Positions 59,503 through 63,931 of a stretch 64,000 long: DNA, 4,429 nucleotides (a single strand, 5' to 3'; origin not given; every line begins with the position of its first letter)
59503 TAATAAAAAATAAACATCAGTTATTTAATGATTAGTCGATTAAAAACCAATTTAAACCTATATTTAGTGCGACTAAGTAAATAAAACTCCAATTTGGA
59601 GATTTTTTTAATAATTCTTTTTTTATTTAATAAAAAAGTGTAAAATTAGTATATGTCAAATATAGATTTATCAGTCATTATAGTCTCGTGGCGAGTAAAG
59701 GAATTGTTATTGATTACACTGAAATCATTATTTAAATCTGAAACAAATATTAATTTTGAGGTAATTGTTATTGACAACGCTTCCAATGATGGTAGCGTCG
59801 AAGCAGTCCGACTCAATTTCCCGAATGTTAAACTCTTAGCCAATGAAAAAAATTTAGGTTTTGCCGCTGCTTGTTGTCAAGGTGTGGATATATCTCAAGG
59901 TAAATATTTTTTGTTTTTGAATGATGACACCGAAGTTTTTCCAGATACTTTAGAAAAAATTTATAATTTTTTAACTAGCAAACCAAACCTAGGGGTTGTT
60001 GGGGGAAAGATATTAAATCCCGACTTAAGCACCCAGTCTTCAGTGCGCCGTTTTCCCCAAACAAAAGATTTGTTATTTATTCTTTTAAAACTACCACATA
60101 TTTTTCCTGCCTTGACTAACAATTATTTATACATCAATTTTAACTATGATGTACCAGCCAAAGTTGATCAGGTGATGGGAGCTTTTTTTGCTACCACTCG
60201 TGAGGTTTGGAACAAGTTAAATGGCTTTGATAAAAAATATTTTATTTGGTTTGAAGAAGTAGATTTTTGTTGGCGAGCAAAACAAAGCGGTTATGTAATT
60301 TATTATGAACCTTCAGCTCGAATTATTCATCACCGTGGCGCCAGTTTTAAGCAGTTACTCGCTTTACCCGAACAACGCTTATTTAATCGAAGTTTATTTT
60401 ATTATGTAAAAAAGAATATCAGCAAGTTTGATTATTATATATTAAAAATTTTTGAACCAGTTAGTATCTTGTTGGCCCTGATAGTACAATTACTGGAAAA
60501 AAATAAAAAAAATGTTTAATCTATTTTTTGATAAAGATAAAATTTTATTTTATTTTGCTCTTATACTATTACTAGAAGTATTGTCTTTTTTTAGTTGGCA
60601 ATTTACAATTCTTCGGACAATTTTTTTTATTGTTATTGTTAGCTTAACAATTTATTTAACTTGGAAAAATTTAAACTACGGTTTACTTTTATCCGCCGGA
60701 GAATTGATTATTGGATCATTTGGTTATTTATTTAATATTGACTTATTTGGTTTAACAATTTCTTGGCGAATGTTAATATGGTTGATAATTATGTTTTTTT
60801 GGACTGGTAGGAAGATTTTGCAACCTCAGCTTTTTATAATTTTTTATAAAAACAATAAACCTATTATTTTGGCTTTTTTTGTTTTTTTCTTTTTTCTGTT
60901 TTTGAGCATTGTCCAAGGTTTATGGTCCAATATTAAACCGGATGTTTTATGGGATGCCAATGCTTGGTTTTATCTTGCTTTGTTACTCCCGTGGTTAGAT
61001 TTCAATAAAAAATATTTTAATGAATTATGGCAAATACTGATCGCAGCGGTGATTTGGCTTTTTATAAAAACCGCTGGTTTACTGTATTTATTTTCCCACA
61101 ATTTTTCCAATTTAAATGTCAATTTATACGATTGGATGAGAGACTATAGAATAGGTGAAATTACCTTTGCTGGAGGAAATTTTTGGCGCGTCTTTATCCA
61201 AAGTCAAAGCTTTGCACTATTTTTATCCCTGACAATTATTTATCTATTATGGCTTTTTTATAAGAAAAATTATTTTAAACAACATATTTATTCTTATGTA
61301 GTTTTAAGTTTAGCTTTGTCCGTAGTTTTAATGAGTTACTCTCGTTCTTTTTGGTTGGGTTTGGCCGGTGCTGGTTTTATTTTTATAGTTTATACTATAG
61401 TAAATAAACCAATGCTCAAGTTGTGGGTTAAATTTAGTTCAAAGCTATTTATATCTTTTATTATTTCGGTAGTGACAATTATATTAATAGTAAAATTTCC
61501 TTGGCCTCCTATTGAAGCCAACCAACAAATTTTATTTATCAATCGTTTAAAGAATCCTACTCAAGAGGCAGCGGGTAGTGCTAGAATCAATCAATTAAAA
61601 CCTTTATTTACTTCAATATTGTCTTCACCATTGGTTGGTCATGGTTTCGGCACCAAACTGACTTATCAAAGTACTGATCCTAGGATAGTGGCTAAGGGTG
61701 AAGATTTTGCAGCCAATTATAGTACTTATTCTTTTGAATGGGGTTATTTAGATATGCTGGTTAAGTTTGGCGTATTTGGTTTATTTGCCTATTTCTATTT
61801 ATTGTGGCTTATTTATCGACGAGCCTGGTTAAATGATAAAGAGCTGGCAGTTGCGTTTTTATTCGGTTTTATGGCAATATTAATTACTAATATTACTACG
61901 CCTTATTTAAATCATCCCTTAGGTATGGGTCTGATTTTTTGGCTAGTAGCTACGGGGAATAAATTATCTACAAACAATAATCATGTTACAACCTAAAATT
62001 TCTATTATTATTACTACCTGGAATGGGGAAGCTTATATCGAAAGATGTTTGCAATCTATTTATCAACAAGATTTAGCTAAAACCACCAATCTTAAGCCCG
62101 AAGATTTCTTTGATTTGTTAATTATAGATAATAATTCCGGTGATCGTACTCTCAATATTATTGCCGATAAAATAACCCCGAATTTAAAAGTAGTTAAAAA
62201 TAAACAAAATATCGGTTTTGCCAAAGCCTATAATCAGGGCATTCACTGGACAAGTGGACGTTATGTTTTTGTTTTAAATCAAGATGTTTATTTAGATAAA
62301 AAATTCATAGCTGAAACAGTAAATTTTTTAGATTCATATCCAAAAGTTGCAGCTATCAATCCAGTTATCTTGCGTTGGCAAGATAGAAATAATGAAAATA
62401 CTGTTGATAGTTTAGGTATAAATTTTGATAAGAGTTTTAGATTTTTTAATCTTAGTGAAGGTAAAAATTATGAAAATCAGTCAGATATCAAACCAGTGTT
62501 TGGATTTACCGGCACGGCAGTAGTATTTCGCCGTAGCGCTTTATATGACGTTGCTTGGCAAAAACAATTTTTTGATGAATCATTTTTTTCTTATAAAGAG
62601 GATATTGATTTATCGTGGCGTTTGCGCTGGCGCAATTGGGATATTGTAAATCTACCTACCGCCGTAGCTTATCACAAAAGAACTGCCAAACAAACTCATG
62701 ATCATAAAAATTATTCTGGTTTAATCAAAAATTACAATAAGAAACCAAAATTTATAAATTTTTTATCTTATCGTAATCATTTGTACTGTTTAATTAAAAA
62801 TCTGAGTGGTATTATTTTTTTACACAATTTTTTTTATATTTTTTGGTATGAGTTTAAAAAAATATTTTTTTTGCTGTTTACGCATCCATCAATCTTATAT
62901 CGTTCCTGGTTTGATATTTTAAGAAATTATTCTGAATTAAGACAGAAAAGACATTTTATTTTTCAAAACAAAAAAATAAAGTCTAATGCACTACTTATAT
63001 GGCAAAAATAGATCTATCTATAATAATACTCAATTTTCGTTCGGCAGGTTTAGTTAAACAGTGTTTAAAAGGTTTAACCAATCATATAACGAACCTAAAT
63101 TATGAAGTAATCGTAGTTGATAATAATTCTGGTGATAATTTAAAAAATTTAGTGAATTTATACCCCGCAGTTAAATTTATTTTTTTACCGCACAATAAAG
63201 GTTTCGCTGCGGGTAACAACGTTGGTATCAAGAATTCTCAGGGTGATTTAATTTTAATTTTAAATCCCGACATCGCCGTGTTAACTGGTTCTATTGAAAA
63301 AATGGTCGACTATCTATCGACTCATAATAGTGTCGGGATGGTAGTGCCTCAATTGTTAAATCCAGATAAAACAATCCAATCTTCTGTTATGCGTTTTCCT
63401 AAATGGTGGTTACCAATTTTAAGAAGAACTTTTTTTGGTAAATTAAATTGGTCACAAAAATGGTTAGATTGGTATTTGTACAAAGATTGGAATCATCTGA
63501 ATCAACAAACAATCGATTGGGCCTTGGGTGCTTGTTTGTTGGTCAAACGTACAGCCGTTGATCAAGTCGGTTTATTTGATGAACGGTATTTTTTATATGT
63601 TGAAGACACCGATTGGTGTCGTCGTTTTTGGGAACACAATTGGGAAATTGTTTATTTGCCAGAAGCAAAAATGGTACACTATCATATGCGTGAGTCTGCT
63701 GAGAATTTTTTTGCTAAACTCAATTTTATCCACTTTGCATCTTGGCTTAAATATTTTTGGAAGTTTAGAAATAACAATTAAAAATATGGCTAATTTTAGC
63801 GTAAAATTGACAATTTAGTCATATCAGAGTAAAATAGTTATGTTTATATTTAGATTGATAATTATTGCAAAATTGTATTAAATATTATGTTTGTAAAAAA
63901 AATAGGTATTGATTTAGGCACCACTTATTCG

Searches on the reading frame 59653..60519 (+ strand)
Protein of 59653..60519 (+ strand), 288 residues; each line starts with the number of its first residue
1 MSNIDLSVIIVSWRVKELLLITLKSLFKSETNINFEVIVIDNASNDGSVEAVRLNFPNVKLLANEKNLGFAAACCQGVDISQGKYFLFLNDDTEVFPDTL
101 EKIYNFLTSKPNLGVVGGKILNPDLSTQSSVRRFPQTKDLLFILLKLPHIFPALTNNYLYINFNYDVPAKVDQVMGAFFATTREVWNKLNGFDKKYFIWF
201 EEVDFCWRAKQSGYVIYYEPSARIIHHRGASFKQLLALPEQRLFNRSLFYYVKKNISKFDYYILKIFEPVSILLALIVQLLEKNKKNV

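Call 28: search_protein_families(library=pfam, proteins=[window:59653-60519:+], max_evalue=0.00001)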
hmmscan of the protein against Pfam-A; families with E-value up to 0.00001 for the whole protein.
window:59653-60519:+ (288 aa): 2 families
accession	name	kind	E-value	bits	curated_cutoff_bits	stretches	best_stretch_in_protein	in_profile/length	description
PF00535.33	Glycos_transf_2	-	2.5e-24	86.5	23.3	1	7-132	1-128/168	Glycosyl transferase family 2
PF13641.12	Glyco_tranf_2_3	-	9.7e-15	55.6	27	1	6-235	3-220/230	Glycosyltransferase like family 2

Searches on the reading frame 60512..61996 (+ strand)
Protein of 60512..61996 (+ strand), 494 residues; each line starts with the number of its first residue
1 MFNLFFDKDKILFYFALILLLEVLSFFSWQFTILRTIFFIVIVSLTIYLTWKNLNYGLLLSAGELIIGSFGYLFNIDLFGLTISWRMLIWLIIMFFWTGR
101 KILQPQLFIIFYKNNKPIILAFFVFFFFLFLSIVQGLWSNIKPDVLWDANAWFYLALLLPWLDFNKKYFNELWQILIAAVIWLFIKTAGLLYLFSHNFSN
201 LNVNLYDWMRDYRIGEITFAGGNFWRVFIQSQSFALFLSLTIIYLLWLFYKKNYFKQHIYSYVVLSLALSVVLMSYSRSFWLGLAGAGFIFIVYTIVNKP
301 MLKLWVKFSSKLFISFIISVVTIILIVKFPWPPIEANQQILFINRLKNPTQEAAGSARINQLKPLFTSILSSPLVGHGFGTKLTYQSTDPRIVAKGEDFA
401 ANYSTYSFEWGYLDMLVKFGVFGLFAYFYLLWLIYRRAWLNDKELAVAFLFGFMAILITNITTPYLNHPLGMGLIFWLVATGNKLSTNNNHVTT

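Call 28: search_protein_families(library=pfam, proteins=[window:60512-61996:+], max_evalue=0.00001)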
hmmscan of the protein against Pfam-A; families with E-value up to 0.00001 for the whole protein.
window:60512-61996:+ (494 aa): 1 family
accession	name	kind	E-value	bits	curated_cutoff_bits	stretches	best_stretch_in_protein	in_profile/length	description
PF04932.20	Wzy_C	-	3.1e-09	37.2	31.7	1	264-428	2-149/149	O-Antigen ligase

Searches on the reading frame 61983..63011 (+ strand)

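Call 28: search_protein_families(library=pfam, proteins=[window:61983-63011:+], max_evalue=0.00001)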
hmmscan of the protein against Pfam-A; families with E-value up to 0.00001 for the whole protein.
window:61983-63011:+ (342 aa): 3 families
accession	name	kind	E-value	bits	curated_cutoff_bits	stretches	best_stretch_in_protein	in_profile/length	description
PF00535.33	Glycos_transf_2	-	2.3e-25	89.9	23.3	1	7-189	1-166/168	Glycosyl transferase family 2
PF13641.12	Glyco_tranf_2_3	-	8.6e-13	49.3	27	1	4-235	1-215/230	Glycosyltransferase like family 2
PF13632.12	Glyco_trans_2_3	-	2.5e-12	47.5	27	1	94-231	1-123/198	Glycosyl transferase family group 2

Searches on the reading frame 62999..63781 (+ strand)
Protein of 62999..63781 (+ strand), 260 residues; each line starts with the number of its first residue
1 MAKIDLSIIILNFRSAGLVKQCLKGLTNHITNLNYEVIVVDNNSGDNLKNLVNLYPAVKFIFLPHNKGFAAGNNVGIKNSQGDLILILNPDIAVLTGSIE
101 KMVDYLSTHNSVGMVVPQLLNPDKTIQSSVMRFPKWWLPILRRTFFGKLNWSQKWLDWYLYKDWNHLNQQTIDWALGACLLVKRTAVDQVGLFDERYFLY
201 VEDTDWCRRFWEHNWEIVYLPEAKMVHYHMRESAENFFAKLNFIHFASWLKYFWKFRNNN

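Call 28: search_protein_families(library=pfam, proteins=[window:62999-63781:+], max_evalue=0.00001)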
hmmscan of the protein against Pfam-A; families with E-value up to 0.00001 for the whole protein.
window:62999-63781:+ (260 aa): 3 families
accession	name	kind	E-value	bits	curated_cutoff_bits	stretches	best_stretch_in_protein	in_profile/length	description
PF00535.33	Glycos_transf_2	-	2.8e-21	76.6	23.3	1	7-133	1-130/168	Glycosyl transferase family 2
PF13641.12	Glyco_tranf_2_3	-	2.5e-13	51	27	1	6-234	3-218/230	Glycosyltransferase like family 2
PF10111.15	Glyco_tranf_2_2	-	4.6e-06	26.8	27.3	0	32-251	27-233/276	Glycosyltransferase like family 2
